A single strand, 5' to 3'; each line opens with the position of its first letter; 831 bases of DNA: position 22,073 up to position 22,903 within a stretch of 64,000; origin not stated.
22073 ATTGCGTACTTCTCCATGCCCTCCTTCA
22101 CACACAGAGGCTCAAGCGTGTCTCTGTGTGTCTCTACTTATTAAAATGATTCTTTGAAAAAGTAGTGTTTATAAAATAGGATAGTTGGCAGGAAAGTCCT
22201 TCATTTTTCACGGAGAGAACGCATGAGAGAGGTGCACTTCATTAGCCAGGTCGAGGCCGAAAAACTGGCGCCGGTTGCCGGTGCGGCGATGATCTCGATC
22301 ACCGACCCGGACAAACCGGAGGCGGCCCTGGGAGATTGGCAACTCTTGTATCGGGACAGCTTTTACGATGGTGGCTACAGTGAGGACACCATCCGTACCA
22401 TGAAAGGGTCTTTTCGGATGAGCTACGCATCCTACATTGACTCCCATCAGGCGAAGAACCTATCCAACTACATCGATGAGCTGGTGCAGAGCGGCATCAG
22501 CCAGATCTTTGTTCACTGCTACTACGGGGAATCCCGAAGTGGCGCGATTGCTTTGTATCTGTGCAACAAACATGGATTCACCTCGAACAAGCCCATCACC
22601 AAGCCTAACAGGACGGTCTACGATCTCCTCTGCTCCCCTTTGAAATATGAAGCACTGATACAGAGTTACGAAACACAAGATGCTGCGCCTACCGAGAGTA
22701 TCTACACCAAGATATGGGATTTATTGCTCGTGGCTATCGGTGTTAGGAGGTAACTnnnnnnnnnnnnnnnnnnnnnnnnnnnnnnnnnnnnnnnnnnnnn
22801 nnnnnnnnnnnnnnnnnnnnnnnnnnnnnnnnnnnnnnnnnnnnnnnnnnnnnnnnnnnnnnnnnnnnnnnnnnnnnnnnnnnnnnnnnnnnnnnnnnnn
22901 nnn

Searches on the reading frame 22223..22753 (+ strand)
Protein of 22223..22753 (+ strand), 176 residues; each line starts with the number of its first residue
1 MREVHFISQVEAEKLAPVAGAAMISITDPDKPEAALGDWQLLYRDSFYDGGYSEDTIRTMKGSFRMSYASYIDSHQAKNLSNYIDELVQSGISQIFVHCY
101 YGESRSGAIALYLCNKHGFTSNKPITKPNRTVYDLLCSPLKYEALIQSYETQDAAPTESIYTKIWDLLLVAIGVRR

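Call 4: search_protein_families(library=pfam, proteins=[window:22223-22753:+], max_evalue=0.01)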
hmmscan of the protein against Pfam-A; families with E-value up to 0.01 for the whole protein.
window:22223-22753:+ (176 aa): 1 family
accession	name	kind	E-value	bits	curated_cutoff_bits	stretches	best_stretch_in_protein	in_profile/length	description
PF00782.25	DSPc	-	0.0002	21.6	33.5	1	79-123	61-105/133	Dual specificity phosphatase, catalytic domain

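Call 7: search_protein_families(library=ncbifam, proteins=[window:22223-22753:+], max_evalue=0.01)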
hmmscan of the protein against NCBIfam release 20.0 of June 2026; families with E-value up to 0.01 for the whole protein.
window:22223-22753:+ (176 aa): 0 families

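Call 38: find_homologous_proteins(query=window:22223-22750:+, max_evalue=0.001)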
Query window:22223-22750:+ (176 aa): 42 proteins with E <= 0.001 among 86 candidates.
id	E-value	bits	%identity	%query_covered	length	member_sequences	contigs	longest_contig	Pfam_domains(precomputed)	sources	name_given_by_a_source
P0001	1.8e-105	368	94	100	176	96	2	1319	-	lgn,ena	-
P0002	2.4e-104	365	92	100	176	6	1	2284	-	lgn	-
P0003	7.5e-99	347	89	100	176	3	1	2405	-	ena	-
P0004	4.8e-87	308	77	100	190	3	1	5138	-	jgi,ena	jgi:hypothetical protein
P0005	2.5e-82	293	76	100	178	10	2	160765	-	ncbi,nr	ncbi:hypothetical protein L5M36_14500 [Shewanella sp. SM72]|nr:hypothetical protein [Shewanella sp. 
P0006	1.7e-81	290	80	98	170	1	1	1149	-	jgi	jgi:hypothetical protein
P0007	6.0e-81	289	74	100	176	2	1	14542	-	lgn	-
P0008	6.3e-81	289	74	100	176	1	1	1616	-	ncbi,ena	-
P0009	3.5e-80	286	74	99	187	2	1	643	-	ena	-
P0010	7.8e-80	285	73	99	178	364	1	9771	-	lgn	-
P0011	1.2e-78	281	72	99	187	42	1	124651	-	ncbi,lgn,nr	ncbi:hypothetical protein L7M13_003724 [Klebsiella pneumoniae]|nr:hypothetical protein [Klebsiella p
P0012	6.1e-76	272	68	100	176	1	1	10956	-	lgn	-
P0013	2.3e-73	264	66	100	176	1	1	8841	-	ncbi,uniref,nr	ncbi:hypothetical protein [Marinomonas algarum]|uniref:Dual specificity protein phosphatase family p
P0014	8.5e-68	246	64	100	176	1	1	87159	-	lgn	-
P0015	6.7e-67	243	64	100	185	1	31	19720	-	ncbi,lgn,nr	ncbi:hypothetical protein FXQ12_24440 [Salmonella enterica]|nr:hypothetical protein [Salmonella ente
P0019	1.7e-61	225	60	97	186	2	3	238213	-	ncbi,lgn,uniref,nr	ncbi:Tyrosine specific protein phosphatases domain-containing protein OS=Eoetvoesiella caeni OX=6456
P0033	3.3e-40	156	51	89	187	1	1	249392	PF00782.26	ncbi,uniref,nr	ncbi:dual specificity protein phosphatase family protein [Halomonas sp. LBP4]|uniref:dual specificit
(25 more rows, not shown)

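Call 39: search_solved_structures(query=window:22223-22750:+, max_evalue=10, show_alignments=2)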
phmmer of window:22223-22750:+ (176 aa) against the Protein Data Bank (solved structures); distinct sequences matched with E-value up to 10: 3.
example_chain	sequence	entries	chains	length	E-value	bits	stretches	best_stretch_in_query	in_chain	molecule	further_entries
1kpi_A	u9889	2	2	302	0.27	14.7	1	84-156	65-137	CYCLOPROPANE-FATTY-ACYL-PHOSPHOLIPID SYNTHASE 2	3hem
2y96_A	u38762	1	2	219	1.3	12.5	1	82-113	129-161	DUAL SPECIFICITY PHOSPHATASE DUPD1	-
3rgo_A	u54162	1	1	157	1.6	12.1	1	94-132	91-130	Protein-tyrosine phosphatase mitochondrial 1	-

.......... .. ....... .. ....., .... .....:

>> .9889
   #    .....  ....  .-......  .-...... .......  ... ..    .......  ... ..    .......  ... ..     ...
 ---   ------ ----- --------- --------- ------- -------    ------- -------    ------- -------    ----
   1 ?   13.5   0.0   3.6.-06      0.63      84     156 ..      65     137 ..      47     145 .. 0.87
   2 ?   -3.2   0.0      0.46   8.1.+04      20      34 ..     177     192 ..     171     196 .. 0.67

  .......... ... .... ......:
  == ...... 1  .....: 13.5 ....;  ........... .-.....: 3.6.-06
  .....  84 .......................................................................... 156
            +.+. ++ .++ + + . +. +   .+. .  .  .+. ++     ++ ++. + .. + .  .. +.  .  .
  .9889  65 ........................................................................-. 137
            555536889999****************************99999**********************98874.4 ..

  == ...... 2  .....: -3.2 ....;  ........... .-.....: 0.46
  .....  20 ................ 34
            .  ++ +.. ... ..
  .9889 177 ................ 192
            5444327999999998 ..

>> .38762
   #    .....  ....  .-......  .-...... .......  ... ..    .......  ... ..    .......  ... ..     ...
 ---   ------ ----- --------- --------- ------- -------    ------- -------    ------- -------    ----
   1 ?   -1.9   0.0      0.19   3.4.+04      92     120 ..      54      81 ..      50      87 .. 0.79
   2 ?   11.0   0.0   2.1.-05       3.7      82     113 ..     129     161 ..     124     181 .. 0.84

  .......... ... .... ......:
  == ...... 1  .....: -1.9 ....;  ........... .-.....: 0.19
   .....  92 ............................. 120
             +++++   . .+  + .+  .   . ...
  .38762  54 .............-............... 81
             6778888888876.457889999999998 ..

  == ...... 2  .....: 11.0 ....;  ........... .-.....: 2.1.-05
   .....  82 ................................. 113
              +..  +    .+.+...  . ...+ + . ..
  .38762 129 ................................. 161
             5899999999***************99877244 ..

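Call 43: find_encoding_contigs(protein=P0019, flank=6000, max_places=3)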
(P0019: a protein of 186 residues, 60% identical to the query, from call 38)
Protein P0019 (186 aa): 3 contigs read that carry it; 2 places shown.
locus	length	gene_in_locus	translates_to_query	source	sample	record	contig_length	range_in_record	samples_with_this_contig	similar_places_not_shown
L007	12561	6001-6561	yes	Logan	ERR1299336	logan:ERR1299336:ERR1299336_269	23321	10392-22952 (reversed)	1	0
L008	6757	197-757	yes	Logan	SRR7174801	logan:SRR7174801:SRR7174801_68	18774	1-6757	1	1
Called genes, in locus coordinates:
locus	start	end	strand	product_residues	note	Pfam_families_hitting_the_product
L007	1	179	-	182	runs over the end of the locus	?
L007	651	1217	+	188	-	PF19456:MobI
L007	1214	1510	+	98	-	-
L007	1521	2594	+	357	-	-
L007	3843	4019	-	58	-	-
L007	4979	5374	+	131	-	-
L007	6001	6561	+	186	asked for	-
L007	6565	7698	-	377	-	PF00817:IMS, PF11799:IMS_C, PF13438:DUF4113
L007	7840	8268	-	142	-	PF00717:Peptidase_S24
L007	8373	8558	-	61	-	-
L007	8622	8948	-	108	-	-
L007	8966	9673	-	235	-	-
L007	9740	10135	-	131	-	-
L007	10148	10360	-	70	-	-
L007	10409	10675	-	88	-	-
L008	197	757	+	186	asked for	-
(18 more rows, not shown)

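Call 44: find_encoding_contigs(protein=P0033, flank=6000, max_places=3)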
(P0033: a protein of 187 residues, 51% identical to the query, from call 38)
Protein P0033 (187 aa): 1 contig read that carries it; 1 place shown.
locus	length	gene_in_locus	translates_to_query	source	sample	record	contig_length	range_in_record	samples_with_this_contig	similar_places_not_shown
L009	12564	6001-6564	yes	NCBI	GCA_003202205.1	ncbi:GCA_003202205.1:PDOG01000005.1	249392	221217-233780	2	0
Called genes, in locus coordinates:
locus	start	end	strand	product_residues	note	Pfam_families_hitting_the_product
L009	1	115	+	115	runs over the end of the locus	-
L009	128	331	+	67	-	-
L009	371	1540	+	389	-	PF04381:RdgC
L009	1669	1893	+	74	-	-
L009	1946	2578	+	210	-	-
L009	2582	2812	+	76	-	-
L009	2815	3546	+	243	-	PF10979:DUF2786, PF23771:DUF7168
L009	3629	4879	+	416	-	PF14338:Mrr_N, PF01555:N6_N4_Mtase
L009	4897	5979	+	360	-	-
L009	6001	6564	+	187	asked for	PF00782:DSPc (weak)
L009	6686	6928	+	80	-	-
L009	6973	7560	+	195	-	-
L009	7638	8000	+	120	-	-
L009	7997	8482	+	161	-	PF08281:Sigma70_r4_2 (weak), PF00196:GerE (weak)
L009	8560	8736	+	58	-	-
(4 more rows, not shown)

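Call 45: find_related_loci(query=A3, collection=genome_contigs, flank=6000)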
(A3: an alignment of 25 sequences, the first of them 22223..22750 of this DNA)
Query A3 (176 aa) in genome_contigs; peptide patterns used: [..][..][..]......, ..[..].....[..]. (x = any residue, [..] = any of these).
94 stretches matched a pattern; 13 encode a relative of the query (tblastn E <= 1e-3); 12 distinct loci.
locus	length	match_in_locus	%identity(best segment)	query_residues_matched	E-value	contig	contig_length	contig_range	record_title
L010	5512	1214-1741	73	1-176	2e-88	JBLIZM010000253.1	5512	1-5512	MAG: Trichlorobacter sp. isolate APR308 k141_65533, whole genome shotgun sequence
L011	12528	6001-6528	73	1-176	3e-87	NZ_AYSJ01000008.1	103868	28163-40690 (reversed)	Photorhabdus khanii NC19 PTE_gnl_UNH_Scaf_8.8, whole genome shotgun sequence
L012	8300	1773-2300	66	1-176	2e-81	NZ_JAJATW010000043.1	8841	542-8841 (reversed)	Marinomonas algarum strain E8 Scaffold42_1, whole genome shotgun sequence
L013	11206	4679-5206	63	1-176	8e-75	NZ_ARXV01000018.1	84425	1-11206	Alcanivorax nanhaiticus strain 19-m-6 contig18, whole genome shotgun sequence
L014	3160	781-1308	62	1-176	1e-73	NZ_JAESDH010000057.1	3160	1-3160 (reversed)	Alteromonas antoniana strain MD_567 NODE_57_length_3160_cov_295.456698, whole genome shotgun sequence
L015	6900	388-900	60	2-172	5e-69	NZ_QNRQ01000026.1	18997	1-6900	Eoetvoesiella caeni strain DSM 25520 Ga0244558_126, whole genome shotgun sequence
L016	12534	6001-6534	57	3-176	7e-69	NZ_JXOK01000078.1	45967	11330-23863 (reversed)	Vibrio mytili strain CAIM 528 contig00102, whole genome shotgun sequence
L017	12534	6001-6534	57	3-176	9e-69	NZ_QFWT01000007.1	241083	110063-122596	Vibrio albus strain E4404 contig7_1, whole genome shotgun sequence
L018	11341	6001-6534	57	3-176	9e-69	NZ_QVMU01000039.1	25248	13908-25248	Vibrio sinensis strain BEI233 scaffold_38, whole genome shotgun sequence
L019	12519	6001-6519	74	1-173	3e-87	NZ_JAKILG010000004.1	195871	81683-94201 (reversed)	Shewanella profunda strain DSM 15900 contig00004, whole genome shotgun sequence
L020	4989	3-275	54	90-176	2e-30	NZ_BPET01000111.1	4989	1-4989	Shewanella sp. MBTL60-007 sequence111, whole genome shotgun sequence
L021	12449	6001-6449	56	2-150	1e-37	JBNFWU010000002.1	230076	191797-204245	Halomonas sp. E19 contig_2, whole genome shotgun sequence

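Call 48: predict_structure(alignment_id=A3)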
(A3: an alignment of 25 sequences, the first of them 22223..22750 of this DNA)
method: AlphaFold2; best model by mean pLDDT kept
length: 176 residues; sequences in the alignment: 25
mean_pLDDT: 91.2   pTM: 0.79
mean pLDDT of the five models: 91.2, 91.1, 90.2, 89.7, 89.5
residues with pLDDT >= 90: 140; 70-90: 22; 50-70: 8; < 50: 6
segments of 3 or more residues with pLDDT < 50: 153-158
pLDDT, mean of each block of 10 residues (from residue 1): 93 96 96 95 95 96 95 98 98 95 90 98 94 98 94 51 79 75
secondary structure, 60 per line:
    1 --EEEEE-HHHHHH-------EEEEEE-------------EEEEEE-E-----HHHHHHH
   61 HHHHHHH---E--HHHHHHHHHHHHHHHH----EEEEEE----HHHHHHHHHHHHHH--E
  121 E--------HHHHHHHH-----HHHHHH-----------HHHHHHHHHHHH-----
elements in order: E3-7 H9-14 E22-27 E41-46 H54-67 H74-89 E94-99 H104-117 H130-137 H143-148 H160-171

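Call 52: fold_search(model_id=the predicted structure, library=pdb)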
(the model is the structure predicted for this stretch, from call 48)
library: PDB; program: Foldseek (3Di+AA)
matches with E <= 10: 953; with E <= 0.001: 0
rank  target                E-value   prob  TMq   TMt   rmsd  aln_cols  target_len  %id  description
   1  9bpn_A                1.2e-03  0.99  0.34  0.40   7.0       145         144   16  Crystal structure of the allosteric MKP5 mutant Y435W (released 2025-05-14)
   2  7u4r_D                2.2e-03  0.98  0.39  0.45   7.1       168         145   17  Structure of MAP kinase phosphatase 5 in complex with 3,3-dimethyl-1-((9-propyl-5,6-dihydrothieno[2,3-h]quinazolin-2-y (released 2022-10-05)
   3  7un4_F                3.1e-03  0.99  0.40  0.48   7.1       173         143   16  Structure of MAP kinase phosphatase 5 in complex with 3,3-dimethyl-1-((9-propyl-5,6-dihydrothieno[3,4-h]quinazolin-2-y (released 2022-10-05)
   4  6mc1_B                3.3e-03  0.99  0.40  0.46   6.4       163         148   16  Structure of MAP kinase phosphatase 5 in complex with 3,3-dimethyl-1-((9-(methylthio)-5,6-dihydrothieno[3,4-h]quinazol (released 2020-08-19)
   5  9bu4_B                3.5e-03  0.98  0.40  0.46   6.7       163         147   16  Crystal structure of an MKP5 mutant, Y435W, in complex with an allosteric inhibitor (released 2025-05-28)
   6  9ok9_A                3.5e-03  0.93  0.34  0.40  17.9       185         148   14  Crystal structure of an MKP5 allosteric loop mutant, P447V, in complex with an allosteric inhibitor (released 2025-07-30)
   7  7u4o_A                3.7e-03  0.98  0.39  0.44   6.9       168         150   17  Structure of MAP kinase phosphatase 5 in complex with 3,3-dimethyl-1-((9-propyl-5,6-dihydrothieno[3,4-h]quinazolin-2-y (released 2022-10-05)
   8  6mc1_E                3.9e-03  0.97  0.38  0.44   7.0       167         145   17  Structure of MAP kinase phosphatase 5 in complex with 3,3-dimethyl-1-((9-(methylthio)-5,6-dihydrothieno[3,4-h]quinazol (released 2020-08-19)
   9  7u4r_E                4.2e-03  0.98  0.41  0.47   7.1       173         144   16  Structure of MAP kinase phosphatase 5 in complex with 3,3-dimethyl-1-((9-propyl-5,6-dihydrothieno[2,3-h]quinazolin-2-y (released 2022-10-05)
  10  7un4_E                4.8e-03  0.98  0.40  0.46   7.0       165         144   18  Structure of MAP kinase phosphatase 5 in complex with 3,3-dimethyl-1-((9-propyl-5,6-dihydrothieno[3,4-h]quinazolin-2-y (released 2022-10-05)
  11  4jmk_B                4.8e-03  0.98  0.36  0.42   7.7       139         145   18  Structure of dusp8 (released 2014-02-26)
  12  6mc1_D                5.1e-03  0.97  0.39  0.46   7.0       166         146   17  Structure of MAP kinase phosphatase 5 in complex with 3,3-dimethyl-1-((9-(methylthio)-5,6-dihydrothieno[3,4-h]quinazol (released 2020-08-19)
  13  9bu4_L                5.1e-03  0.97  0.37  0.44   9.2       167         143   16  Crystal structure of an MKP5 mutant, Y435W, in complex with an allosteric inhibitor (released 2025-05-28)
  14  2esb                  5.4e-03  0.99  0.43  0.46   7.5       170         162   15  Crystal structure of human DUSP18 (released 2006-06-06)
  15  7u4o_B                5.4e-03  0.97  0.39  0.44   6.8       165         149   16  Structure of MAP kinase phosphatase 5 in complex with 3,3-dimethyl-1-((9-propyl-5,6-dihydrothieno[3,4-h]quinazolin-2-y (released 2022-10-05)
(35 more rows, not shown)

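Call 55: search_protein_families(library=padloc, proteins=[window:22223-22753:+], max_evalue=0.01)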
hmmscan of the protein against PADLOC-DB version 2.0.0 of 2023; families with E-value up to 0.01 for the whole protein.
window:22223-22753:+ (176 aa): 0 families

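Call 82: search_protein_families(library=phrogs, proteins=[window:22223-22753:+], max_evalue=0.01)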
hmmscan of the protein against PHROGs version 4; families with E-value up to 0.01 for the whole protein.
window:22223-22753:+ (176 aa): 1 family
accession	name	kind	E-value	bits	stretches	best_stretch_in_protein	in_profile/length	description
phrog_5614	-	unknown function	4.2e-16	60.2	1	1-143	6-140/161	-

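Call 92: search_dna_similar(query=window:22223-22750:+, collection=plasmids, mode=protein, max_rows=40, rows=spread, max_evalue=1e-10)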
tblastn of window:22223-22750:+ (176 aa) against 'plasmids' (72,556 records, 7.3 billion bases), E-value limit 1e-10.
Records with a match: 1096; places in all: 1099; records where one place covers at least 80% of the query: 1092.
Best place of each record, by identity: >=99% 3; 90-95% 5; 80-90% 7; 60-80% 1026; <60% 55.
By first word of the organism name: Klebsiella 335; Salmonella 214; Escherichia 192; Citrobacter 80; Vibrio 53; Enterobacter 50; Providencia 44; Aeromonas 26; Pseudomonas 26; Proteus 18; and 16 more.
By predicted mobility (MOB-suite, as given by PLSDB): conjugative 1001; mobilizable 69; non-mobilizable 26.
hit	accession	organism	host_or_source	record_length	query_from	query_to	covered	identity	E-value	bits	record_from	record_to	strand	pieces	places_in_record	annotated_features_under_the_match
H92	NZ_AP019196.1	Aeromonas caviae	-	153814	1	176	100%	99.4%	1e-114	364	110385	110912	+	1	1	hypothetical protein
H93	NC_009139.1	Yersinia ruckeri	-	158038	1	176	100%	74.4%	2e-84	277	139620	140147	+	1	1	hypothetical protein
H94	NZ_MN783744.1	Klebsiella oxytoca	-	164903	2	176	99%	74.9%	1e-83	275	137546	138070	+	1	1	hypothetical protein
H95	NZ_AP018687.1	Vibrio rumoiensis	-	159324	2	176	99%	73.7%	3e-83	274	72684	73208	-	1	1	hypothetical protein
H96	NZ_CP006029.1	Escherichia coli O145:H28 str. RM13514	Homo sapiens,feces; clinical sample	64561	2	176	99%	72.6%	6e-82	270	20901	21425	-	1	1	hypothetical protein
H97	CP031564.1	Klebsiella pneumoniae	pneumoniae,whole organism,cancer ...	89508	2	176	99%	72.6%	6e-82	270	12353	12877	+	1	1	hypothetical protein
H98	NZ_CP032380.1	Salmonella enterica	Bovine pre-evisceration carcass at ...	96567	2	176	99%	72.6%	6e-82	270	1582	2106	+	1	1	hypothetical protein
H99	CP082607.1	Salmonella enterica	Ground Beef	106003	2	176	99%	72.6%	6e-82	270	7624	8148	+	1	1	hypothetical protein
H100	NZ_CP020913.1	Salmonella enterica subsp. enterica serovar Montevideo str. ...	Homo sapiens,stool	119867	2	176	99%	72.6%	6e-82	270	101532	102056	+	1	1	hypothetical protein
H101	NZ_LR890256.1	Klebsiella pneumoniae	Homo sapiens,wound swab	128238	2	176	99%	72.6%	6e-82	270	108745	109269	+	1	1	hypothetical protein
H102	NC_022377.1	Escherichia coli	swine,maxillary lymph node of an ill pig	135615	2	176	99%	72.6%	6e-82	270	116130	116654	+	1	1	hypothetical protein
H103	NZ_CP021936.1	Escherichia coli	-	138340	2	176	99%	72.6%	6e-82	270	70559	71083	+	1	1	hypothetical protein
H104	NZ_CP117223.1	Klebsiella pneumoniae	whole organism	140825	2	176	99%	72.6%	6e-82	270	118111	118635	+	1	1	hypothetical protein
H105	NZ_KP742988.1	Salmonella enterica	stool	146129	2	176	99%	72.6%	6e-82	270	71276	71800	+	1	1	hypothetical protein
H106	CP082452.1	Salmonella enterica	animal-cattle-steer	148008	2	176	99%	72.6%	6e-82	270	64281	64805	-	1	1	hypothetical protein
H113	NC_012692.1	Escherichia coli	-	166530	2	176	99%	72.6%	6e-82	270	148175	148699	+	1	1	hypothetical protein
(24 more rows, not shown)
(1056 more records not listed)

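Call 93: get_annotated_region(hit=H113, flank=3500)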
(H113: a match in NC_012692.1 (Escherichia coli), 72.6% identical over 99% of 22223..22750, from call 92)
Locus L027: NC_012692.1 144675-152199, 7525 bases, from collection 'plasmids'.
description: Escherichia coli plasmid pAR060302, complete sequence
organism: Escherichia coli (NCBI taxid 562)
taxonomy: Bacteria; Pseudomonadota; Gammaproteobacteria; Enterobacterales; Enterobacteriaceae; Escherichia; Escherichia coli
host: -; source: -; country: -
typing (MOB-suite, as given by PLSDB): conjugative; replicon IncC; relaxase MOBH,MOBH; mating-pair formation MPF_F
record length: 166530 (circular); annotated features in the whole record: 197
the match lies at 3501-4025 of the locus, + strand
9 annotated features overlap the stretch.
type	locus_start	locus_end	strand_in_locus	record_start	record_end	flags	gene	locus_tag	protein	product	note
CDS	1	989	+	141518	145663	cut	-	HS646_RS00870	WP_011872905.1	RHS repeat-associated core domain-containing protein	-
CDS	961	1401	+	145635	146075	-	-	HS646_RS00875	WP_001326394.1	hypothetical protein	-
CDS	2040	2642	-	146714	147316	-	-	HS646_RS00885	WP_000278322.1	hypothetical protein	-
CDS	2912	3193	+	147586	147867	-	-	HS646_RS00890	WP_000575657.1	hypothetical protein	-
CDS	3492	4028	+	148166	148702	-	-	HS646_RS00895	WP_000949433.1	hypothetical protein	-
CDS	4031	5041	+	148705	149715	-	-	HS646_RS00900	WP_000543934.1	tyrosine-type recombinase/integrase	GO:0015074 - DNA integration [Evidence IEA]; GO:0006310 - DNA recombination [Evidence IEA]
CDS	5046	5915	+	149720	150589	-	-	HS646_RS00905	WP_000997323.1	3'-5' exonuclease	-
CDS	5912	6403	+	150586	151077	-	-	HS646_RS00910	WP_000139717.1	hypothetical protein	-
CDS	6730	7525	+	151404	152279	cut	-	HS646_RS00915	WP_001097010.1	DNA replication terminus site-binding protein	-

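Call 100: find_encoding_contigs(protein=P0004, flank=6000, max_places=2)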
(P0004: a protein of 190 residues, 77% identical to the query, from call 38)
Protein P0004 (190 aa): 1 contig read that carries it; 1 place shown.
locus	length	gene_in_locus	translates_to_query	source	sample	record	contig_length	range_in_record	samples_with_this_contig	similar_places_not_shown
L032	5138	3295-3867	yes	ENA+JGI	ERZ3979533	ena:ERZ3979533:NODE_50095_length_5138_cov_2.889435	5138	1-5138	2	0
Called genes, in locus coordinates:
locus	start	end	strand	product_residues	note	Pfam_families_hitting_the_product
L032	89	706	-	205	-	-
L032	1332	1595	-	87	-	-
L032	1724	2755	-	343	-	PF13384:HTH_23, PF13518:HTH_28 (weak), PF13551:HTH_29 (weak), PF13565:HTH_32, PF13592:HTH_33 (weak), PF13358:DDE_3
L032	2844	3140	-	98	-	-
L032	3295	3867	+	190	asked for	-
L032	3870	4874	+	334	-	PF00589:Phage_integrase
